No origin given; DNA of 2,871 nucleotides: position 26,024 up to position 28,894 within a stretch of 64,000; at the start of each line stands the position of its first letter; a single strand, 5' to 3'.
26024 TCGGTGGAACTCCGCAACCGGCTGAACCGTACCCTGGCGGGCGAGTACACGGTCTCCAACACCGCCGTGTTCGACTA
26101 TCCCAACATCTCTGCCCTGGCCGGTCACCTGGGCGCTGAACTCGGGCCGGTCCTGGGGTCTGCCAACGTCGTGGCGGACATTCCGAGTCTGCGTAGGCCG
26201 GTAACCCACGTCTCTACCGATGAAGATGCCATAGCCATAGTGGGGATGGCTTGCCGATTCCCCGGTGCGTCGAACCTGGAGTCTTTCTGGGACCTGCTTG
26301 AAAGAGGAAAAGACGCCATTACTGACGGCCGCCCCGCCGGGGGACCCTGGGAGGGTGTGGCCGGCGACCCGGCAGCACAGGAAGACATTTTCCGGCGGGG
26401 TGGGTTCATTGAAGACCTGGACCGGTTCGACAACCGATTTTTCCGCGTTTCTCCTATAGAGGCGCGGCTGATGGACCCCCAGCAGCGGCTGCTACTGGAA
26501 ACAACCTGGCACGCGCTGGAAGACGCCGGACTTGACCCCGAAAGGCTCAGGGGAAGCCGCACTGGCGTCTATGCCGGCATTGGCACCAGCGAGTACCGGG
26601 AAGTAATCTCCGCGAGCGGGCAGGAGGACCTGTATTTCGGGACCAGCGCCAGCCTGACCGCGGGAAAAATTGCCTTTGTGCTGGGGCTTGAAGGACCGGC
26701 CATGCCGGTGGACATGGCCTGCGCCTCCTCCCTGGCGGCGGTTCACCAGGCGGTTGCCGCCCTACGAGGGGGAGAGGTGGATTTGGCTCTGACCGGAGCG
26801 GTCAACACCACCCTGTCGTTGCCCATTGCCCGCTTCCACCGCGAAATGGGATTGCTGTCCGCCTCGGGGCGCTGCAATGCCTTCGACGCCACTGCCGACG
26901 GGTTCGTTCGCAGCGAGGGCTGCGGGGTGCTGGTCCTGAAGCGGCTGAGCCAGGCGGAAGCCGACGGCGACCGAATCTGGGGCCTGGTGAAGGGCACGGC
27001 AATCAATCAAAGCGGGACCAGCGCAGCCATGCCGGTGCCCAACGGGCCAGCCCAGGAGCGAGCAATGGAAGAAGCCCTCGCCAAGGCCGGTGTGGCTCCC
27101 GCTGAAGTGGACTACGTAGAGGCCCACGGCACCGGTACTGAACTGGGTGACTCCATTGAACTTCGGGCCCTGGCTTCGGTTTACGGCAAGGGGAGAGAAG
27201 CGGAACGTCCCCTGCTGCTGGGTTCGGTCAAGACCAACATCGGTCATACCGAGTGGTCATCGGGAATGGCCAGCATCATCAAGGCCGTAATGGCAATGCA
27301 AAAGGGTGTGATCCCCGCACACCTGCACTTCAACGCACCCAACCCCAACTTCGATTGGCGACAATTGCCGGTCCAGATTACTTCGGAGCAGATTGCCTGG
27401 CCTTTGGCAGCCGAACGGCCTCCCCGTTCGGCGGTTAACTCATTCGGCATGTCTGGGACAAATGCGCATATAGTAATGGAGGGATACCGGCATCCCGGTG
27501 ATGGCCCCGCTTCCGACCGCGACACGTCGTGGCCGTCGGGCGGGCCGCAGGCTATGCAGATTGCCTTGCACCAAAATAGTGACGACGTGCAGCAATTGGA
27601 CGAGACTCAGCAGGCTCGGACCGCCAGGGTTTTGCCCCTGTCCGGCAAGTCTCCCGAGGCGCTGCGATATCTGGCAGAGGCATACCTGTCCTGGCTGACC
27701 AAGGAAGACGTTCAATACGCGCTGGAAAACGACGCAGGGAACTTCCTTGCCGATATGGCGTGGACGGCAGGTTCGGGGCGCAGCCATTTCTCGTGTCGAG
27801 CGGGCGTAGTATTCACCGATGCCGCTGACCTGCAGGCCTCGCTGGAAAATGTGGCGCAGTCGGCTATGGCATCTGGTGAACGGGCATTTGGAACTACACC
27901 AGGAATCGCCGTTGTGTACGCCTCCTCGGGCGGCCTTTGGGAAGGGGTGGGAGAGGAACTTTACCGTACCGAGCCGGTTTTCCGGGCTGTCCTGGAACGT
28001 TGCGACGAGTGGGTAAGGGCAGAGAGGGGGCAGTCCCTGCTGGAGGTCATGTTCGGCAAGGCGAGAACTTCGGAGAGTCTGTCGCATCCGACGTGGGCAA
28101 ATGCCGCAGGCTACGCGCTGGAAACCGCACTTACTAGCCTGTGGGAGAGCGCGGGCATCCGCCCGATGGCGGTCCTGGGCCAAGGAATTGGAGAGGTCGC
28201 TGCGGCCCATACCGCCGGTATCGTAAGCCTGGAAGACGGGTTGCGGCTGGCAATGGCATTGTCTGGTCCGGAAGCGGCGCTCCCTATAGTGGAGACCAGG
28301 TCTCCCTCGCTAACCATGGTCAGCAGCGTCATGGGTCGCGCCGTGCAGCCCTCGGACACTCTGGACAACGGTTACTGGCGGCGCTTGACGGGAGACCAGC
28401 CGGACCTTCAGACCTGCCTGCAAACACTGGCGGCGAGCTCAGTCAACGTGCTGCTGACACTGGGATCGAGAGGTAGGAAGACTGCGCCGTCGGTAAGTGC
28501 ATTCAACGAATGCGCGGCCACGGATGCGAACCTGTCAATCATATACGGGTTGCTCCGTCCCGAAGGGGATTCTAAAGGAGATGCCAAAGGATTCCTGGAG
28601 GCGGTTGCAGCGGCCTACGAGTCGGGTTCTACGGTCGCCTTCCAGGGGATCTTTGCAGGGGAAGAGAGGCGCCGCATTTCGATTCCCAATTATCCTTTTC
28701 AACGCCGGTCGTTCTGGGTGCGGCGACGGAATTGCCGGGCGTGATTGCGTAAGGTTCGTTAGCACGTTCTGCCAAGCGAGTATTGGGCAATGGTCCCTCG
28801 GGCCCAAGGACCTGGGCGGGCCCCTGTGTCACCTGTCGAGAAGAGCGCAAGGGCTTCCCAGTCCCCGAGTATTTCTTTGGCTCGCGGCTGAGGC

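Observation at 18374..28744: Stand-alone 3456-aa type I PKS: a FAS/HR-PKS-like fully reducing C-methylating module fused to a carrier-less second KS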

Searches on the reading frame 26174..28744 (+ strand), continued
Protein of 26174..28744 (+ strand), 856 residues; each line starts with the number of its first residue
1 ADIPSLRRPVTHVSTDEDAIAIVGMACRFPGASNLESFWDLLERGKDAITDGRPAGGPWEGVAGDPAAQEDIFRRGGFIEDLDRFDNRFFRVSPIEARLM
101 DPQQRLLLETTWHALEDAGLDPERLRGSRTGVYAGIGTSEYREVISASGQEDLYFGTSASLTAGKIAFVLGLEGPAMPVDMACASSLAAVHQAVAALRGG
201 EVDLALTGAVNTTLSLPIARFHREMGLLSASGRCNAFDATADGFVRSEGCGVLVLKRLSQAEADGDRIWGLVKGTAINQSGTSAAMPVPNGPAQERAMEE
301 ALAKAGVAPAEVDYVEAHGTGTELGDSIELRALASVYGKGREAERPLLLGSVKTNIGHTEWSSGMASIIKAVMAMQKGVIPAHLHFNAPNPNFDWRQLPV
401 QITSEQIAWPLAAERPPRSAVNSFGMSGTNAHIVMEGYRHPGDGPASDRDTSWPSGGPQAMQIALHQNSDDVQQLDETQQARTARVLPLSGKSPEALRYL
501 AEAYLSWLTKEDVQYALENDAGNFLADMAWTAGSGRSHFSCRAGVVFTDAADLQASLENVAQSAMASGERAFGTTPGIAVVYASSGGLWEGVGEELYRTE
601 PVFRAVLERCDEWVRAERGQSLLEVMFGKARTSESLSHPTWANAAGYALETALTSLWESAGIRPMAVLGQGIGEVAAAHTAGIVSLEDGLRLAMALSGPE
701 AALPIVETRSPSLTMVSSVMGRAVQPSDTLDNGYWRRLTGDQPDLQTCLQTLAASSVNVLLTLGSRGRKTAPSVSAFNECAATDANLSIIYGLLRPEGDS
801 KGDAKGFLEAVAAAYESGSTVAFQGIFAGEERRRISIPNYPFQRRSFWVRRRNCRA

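Call 18: find_encoding_contigs(protein=P0002, flank=10000, max_places=3)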
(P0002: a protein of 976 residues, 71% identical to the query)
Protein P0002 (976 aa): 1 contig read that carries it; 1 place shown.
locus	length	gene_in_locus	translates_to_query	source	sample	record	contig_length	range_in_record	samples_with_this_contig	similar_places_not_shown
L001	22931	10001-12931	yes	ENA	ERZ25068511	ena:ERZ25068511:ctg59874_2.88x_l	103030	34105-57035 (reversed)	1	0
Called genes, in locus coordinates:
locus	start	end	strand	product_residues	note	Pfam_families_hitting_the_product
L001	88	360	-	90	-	-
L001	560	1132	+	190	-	PF00860:Xan_ur_permease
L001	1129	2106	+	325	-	PF00860:Xan_ur_permease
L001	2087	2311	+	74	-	-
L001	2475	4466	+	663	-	PF00109:ketoacyl-synt, PF00108:Thiolase_N (faint), PF02801:Ketoacyl-synt_C, PF16197:KAsynt_C_assoc, PF22621:CurL-like_PKS_C, PF00698:Acyl_transf_1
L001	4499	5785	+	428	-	PF00698:Acyl_transf_1, PF21089:PKS_DH_N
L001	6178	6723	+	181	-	-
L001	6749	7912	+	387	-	PF13489:Methyltransf_23, PF08241:Methyltransf_11, PF08242:Methyltransf_12, PF13649:Methyltransf_25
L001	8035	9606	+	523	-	PF08240:ADH_N, PF00107:ADH_zinc_N, PF13602:ADH_zinc_N_2, PF00106:adh_short (weak), PF08659:KR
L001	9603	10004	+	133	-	PF08659:KR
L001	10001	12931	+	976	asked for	PF00550:PP-binding, PF00109:ketoacyl-synt, PF00108:Thiolase_N (faint), PF02801:Ketoacyl-synt_C, PF16197:KAsynt_C_assoc, PF22336:RhiE-like_linker, PF22621:CurL-like_PKS_C, PF00698:Acyl_transf_1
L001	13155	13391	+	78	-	PF00550:PP-binding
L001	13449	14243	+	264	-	PF22624:AASDHPPT_N, PF01648:ACPS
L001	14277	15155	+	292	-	PF12697:Abhydrolase_6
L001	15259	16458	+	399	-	PF02636:Methyltransf_28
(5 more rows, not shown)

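Call 31: find_encoding_contigs(protein=P0027, flank=10000, max_places=2)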
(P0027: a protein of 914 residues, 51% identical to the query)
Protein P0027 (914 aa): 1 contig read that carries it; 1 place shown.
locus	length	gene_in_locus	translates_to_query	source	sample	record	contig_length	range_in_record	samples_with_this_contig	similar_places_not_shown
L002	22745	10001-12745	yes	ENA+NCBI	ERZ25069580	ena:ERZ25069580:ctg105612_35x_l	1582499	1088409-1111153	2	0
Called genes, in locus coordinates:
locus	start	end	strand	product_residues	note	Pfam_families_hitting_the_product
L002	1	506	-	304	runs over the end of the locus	PF01370:Epimerase, PF13460:NAD_binding_10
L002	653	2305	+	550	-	PF02776:TPP_enzyme_N, PF00205:TPP_enzyme_M, PF02775:TPP_enzyme_C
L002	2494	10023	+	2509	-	PF00109:ketoacyl-synt, PF02801:Ketoacyl-synt_C, PF16197:KAsynt_C_assoc, PF22621:CurL-like_PKS_C, PF00698:Acyl_transf_1, PF21089:PKS_DH_N, PF14765:PS-DH, PF08242:Methyltransf_12, +10 more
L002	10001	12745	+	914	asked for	PF00109:ketoacyl-synt, PF00108:Thiolase_N (faint), PF02801:Ketoacyl-synt_C, PF16197:KAsynt_C_assoc, PF22621:CurL-like_PKS_C, PF22336:RhiE-like_linker, PF00698:Acyl_transf_1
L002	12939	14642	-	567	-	PF00999:Na_H_Exchanger, PF00571:CBS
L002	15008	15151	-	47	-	-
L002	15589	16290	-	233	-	-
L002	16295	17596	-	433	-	PF01882:DUF58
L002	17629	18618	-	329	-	PF20030:bpMoxR (weak), PF05496:RuvB_N (faint), PF07726:AAA_3, PF07728:AAA_5, PF17863:AAA_lid_2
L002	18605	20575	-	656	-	-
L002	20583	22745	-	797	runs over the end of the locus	PF16640:Big_3_5 (faint), PF02369:Big_1 (faint), PF13620:CarboxypepD_reg (faint), PF17789:MG4 (faint), PF01835:MG2 (faint)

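Call 32: find_encoding_contigs(protein=P0005, flank=10000, max_places=2)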
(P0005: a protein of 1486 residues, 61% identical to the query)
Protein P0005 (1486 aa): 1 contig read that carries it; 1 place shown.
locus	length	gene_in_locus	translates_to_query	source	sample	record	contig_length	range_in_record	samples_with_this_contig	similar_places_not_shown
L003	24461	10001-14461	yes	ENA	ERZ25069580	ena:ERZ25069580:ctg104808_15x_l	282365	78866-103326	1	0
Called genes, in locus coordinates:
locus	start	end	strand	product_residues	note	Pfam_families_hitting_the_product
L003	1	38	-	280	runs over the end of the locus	-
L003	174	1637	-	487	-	PF07690:MFS_1, PF00083:Sugar_tr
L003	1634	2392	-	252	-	PF07161:LppX_LprAFG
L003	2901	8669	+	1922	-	PF00109:ketoacyl-synt, PF02801:Ketoacyl-synt_C, PF16197:KAsynt_C_assoc, PF22621:CurL-like_PKS_C, PF00698:Acyl_transf_1, PF21089:PKS_DH_N, PF14765:PS-DH, PF13489:Methyltransf_23, +5 more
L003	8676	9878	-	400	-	PF01609:DDE_Tnp_1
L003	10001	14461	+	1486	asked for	PF00107:ADH_zinc_N, PF13602:ADH_zinc_N_2, PF00106:adh_short, PF08659:KR, PF13561:adh_short_C2, PF00550:PP-binding, PF00109:ketoacyl-synt, PF02801:Ketoacyl-synt_C, +5 more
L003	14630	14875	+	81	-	PF00550:PP-binding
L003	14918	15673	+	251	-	PF22624:AASDHPPT_N (weak), PF01648:ACPS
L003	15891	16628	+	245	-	PF12697:Abhydrolase_6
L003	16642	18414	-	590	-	PF00860:Xan_ur_permease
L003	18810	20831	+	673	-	PF05719:GPP34, PF00067:p450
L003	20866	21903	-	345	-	PF02353:CMAS, PF01209:Ubie_methyltran (weak), PF13489:Methyltransf_23, PF13847:Methyltransf_31, PF08241:Methyltransf_11, PF08242:Methyltransf_12 (weak), PF13649:Methyltransf_25, PF08498:Sterol_MT_C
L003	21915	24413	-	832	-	PF03176:MMPL, PF02460:Patched, PF12349:Sterol-sensing (weak)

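Call 56: search_solved_structures(query=window:26174-28744:+, max_evalue=1e-30, show_alignments=1)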
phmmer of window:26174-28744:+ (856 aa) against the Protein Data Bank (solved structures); distinct sequences matched with E-value up to 1e-30: 85 (the best 60 are shown).
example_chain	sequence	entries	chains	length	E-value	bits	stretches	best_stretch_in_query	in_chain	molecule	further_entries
7zma_A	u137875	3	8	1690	6.5e-174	583.4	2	20-449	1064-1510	Putative polyketide synthase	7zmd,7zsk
4mz0_A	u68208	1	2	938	8e-154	517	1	15-696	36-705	CurL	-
2hg4_A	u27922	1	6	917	1.1e-138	466.9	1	10-458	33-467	6-Deoxyerythronolide B Synthase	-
7m7f_B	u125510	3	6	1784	7e-129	434.5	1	16-438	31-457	EryAI,6-deoxyerythronolide-B synthase EryA3, modules 5 and 6 chimera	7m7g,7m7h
8tjn_B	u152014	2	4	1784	7.1e-129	434.5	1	16-438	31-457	EryAI,6-deoxyerythronolide-B synthase EryA3, modules 5 and 6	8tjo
7m7j_B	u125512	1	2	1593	8.5e-127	427.6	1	16-438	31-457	EryAI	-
7m7i_B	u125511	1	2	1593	8.5e-127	427.6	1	16-438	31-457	EryAI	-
6c9u_A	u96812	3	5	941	1.1e-126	427.2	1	15-437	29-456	6-deoxyerythronolide-B synthase EryA2, modules 3 and 4 | EryAII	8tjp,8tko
7s6b_A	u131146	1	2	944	1.3e-126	426.9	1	1-437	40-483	Polyketide synthase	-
2qo3_A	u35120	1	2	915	1.7e-126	426.6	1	16-437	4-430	EryAII Erythromycin polyketide synthase modules 3 and 4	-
8tpw_A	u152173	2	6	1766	1.4e-125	423.6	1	15-437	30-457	EryAII,EryAII,EryAII,EryAII,6-deoxyerythronolide-B synthase EryA3, modules 5 and 6 | EryAII,EryAII,EryAII,6-deoxyerythronolide-B synthase EryA3, modules 5 and 6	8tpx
7s6c_A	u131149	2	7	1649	3.4e-125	422.3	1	16-437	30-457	6-deoxyerythronolide-B synthase EryA2, modules 3 and 4, Lsd14 Polyketide synthase fusion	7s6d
7m7e_B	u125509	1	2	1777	5.1e-125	421.7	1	15-437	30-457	6-deoxyerythronolide-B synthase EryA2, modules 3 and 4,EryAI,6-deoxyerythronolide-B syntha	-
8ee0_A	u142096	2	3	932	1e-124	420.7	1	16-441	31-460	6-deoxyerythronolide B synthase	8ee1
11sz_A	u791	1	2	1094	7.5e-124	417.8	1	15-443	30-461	6-deoxyerythronolide-B synthase, Erythronolide synthase EryA2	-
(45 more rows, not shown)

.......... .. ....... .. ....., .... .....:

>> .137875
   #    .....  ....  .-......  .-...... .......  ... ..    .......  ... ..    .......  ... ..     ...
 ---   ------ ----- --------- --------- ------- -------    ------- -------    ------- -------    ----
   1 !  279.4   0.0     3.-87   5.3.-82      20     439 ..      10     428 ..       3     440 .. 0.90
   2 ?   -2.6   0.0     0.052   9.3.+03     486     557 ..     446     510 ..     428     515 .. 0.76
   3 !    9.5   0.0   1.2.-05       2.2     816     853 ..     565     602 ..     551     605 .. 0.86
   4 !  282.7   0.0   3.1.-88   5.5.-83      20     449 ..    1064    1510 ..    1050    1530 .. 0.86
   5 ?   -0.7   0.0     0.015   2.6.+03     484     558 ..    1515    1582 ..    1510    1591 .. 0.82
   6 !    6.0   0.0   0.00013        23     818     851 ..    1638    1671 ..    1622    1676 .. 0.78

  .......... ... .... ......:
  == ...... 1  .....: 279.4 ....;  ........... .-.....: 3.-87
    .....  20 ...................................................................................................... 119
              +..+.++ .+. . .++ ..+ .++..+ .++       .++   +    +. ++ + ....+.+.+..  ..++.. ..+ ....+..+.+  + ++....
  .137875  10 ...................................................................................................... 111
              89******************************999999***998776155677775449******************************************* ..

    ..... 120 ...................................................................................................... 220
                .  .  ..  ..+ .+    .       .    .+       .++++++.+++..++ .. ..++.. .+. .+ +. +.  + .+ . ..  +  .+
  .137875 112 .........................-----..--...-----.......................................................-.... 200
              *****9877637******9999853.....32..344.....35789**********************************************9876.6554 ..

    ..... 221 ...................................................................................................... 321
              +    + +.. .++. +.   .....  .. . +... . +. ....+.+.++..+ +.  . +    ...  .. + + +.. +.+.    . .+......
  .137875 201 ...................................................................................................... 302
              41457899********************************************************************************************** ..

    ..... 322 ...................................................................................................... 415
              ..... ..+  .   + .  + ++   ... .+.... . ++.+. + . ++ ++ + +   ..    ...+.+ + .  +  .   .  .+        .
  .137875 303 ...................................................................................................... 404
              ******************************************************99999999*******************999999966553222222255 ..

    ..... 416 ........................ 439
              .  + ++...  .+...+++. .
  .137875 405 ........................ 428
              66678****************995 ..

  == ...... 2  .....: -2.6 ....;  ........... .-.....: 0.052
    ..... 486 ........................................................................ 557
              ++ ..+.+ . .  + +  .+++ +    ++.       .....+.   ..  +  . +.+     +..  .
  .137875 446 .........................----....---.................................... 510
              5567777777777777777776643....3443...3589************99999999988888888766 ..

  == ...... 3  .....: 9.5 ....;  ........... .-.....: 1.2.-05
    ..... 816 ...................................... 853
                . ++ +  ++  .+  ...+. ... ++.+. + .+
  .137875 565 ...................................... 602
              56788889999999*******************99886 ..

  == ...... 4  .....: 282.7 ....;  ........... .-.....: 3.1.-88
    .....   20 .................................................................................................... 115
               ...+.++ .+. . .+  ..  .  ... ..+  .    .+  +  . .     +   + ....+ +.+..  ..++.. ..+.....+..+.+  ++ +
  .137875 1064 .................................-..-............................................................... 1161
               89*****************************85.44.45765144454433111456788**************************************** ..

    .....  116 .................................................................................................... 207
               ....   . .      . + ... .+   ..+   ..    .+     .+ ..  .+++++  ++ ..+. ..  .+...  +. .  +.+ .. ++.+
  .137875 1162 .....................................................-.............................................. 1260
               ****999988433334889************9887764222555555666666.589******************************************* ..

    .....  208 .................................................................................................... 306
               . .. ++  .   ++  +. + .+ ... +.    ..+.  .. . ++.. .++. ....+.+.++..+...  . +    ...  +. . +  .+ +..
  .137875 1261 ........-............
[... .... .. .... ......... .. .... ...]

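Call 68: find_encoding_contigs(protein=P0001, flank=10000, max_places=3)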
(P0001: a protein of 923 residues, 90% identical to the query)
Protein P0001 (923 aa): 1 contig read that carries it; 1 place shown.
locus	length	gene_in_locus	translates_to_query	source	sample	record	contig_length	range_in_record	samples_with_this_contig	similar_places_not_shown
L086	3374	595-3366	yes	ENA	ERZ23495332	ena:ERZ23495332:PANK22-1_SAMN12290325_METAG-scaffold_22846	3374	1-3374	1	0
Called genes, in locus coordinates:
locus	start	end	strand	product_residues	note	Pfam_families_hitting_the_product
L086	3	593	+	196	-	?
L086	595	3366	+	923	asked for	PF00550:PP-binding, PF00109:ketoacyl-synt, PF00108:Thiolase_N (faint), PF02801:Ketoacyl-synt_C, PF16197:KAsynt_C_assoc, PF22336:RhiE-like_linker (weak), PF22621:CurL-like_PKS_C, PF00698:Acyl_transf_1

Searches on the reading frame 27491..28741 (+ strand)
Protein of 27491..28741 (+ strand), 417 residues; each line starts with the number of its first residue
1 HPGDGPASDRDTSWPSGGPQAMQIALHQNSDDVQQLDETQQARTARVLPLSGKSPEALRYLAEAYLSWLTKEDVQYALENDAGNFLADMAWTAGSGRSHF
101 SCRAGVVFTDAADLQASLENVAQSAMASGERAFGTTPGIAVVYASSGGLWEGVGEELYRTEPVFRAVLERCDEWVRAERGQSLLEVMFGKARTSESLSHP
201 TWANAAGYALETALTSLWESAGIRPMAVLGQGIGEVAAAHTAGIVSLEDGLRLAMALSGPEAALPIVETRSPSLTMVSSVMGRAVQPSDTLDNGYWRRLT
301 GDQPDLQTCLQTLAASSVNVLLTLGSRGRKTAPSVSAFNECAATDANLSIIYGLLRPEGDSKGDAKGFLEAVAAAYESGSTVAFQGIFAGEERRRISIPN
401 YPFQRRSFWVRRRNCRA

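Call 35: find_related_loci(query=A1, collection=genome_contigs, flank=10000)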
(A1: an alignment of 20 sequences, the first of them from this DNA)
Query A1 (417 aa) in genome_contigs; peptide patterns used: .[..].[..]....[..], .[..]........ (x = any residue, [..] = any of these).
598 stretches matched a pattern (row limit reached: there are more); 530 encode a relative of the query (tblastn E <= 1e-3); the best 80 are kept; 80 distinct loci.
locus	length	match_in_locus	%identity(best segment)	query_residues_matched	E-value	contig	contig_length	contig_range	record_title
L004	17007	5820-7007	53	11-415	2e-120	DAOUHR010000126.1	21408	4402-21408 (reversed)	MAG TPA_asm: Dehalococcoidia bacterium isolate S16_99 k189_87456, whole genome shotgun sequence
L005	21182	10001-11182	53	11-413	9e-121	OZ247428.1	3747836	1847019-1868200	MAG: Dehalococcoidia bacterium isolate 98dfbe93-de8a-46f9-be85-8584a0b4116d genome assembly, chromosome: 1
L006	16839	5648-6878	60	4-417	3e-113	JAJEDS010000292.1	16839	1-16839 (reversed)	MAG: Dehalococcoidia bacterium isolate p16x33bins.38 k141_563367, whole genome shotgun sequence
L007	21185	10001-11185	53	10-413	4e-113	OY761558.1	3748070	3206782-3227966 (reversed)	MAG: Dehalococcoidia bacterium isolate 6ae818db-717c-4d07-8374-be93c3d6d717 genome assembly, chromosome: 1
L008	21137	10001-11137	45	2-413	1e-104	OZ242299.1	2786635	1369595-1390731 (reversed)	MAG: Dehalococcoidia bacterium isolate bf0c3db4-aa9a-4590-80fe-59eb253c834e genome assembly, chromosome: 1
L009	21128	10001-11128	50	34-414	3e-104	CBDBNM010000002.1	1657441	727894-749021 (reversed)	MAG: Dehalococcoidia bacterium isolate c1b9121c-b6f9-408d-bdb8-3c357fa74dc1 genome assembly, contig: contig_2, whole gen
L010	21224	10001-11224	48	4-413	2e-107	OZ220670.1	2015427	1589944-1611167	MAG: Dehalococcoidia bacterium isolate 3214a3e4-8eac-45e1-a090-ccf36b200536 genome assembly, chromosome: 1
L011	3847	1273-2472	46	14-410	3e-100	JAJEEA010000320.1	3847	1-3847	MAG: Vicinamibacteria bacterium isolate p16x33bins.71 k141_299984, whole genome shotgun sequence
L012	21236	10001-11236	44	2-411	3e-98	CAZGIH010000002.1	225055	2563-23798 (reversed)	MAG TPA_asm: uncultured Chromatiales bacterium isolate SRP338948_co1_43 genome assembly, contig: k141_33842, whole genom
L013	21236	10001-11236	44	2-411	1e-97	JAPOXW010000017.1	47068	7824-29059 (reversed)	MAG: Gammaproteobacteria bacterium isolate COS4_bin_16 NODE_754_length_47068_cov_20.6027, whole genome shotgun sequence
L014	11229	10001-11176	46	15-410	4e-97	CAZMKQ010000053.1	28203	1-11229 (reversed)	MAG TPA_asm: uncultured Caldilineaceae bacterium isolate SRP109090_co2_142 genome assembly, contig: NODE_2181_length_282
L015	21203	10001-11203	44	13-411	3e-97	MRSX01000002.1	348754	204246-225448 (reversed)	MAG: Candidatus Porisulfidus sp. TsSOB lac_sponge_s2o1_TsSOB_curated_scaffold_1, whole genome shotgun sequence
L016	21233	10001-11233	43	1-411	6e-97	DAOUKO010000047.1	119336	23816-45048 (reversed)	MAG TPA_asm: Dehalococcoidia bacterium isolate S7_336 k113_4119657, whole genome shotgun sequence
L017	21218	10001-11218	45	8-416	4e-96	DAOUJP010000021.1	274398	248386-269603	MAG TPA_asm: Chloroflexota bacterium isolate S34_270 k113_479918, whole genome shotgun sequence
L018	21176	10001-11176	45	15-414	5e-95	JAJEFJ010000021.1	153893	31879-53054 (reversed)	MAG: Candidatus Latescibacterota bacterium isolate p16x43bins.30 k141_725891, whole genome shotgun sequence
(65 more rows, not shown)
